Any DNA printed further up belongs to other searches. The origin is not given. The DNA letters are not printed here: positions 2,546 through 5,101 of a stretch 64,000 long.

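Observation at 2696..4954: ATP-grasp ligase fused to an FMN alpha-hydroxy-acid oxidase with a four-Cys linker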

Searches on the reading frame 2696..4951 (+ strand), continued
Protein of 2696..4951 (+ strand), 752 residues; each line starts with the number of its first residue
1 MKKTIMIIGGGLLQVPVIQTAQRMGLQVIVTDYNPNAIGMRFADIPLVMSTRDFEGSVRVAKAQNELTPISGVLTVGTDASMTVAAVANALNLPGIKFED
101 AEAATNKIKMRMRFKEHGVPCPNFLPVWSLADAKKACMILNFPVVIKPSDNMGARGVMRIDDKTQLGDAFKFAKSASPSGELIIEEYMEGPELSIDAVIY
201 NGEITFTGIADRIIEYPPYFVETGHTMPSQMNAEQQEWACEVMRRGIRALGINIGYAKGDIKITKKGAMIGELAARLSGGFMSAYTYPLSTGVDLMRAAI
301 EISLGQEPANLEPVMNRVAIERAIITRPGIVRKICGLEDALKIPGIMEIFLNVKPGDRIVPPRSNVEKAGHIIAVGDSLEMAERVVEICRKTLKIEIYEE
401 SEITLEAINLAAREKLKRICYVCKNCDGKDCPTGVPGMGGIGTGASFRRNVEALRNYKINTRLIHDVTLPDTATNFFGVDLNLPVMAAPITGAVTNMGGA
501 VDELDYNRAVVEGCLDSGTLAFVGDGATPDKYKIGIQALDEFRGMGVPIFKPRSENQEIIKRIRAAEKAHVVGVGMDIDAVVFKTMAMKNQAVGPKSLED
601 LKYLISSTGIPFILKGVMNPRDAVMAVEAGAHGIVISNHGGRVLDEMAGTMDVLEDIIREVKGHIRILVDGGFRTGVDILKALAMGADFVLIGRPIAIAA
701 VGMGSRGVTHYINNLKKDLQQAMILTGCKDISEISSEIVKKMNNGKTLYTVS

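Call 73: find_encoding_contigs(protein=P0391, flank=9000, max_places=2)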
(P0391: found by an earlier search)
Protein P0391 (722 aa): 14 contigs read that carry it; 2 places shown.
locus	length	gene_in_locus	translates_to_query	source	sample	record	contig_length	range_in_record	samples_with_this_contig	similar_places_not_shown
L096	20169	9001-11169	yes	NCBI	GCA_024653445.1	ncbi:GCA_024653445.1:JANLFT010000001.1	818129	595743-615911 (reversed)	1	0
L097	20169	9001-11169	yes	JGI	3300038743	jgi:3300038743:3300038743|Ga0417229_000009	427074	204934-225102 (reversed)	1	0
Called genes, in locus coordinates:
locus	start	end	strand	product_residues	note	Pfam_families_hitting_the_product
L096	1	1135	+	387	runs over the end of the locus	PF01066:CDP-OH_P_transf, PF04608:PgpA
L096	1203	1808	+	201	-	PF04542:Sigma70_r2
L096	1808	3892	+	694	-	PF00580:UvrD-helicase, PF01443:Viral_helicase1 (faint), PF13245:AAA_19, PF13604:AAA_30 (faint), PF13087:AAA_12 (faint), PF13361:UvrD_C, PF13538:UvrD_C_2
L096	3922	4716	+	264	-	PF01138:RNase_PH, PF03725:RNase_PH_C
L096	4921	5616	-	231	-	PF00730:HhH-GPD, PF00633:HHH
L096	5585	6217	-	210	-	PF14681:UPRTase, PF00156:Pribosyltran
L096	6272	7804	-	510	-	-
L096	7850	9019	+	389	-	PF00817:IMS, PF11799:IMS_C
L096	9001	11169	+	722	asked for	PF02655:ATP-grasp_3 (weak), PF01070:FMN_dh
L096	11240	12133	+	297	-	PF01553:Acyltransferase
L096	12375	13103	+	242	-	PF04542:Sigma70_r2, PF04545:Sigma70_r4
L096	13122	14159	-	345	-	PF04748:Polysacc_deac_2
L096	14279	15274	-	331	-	-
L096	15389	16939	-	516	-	-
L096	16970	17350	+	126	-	PF02021:UPF0102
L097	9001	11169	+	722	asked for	PF02655:ATP-grasp_3 (weak), PF01070:FMN_dh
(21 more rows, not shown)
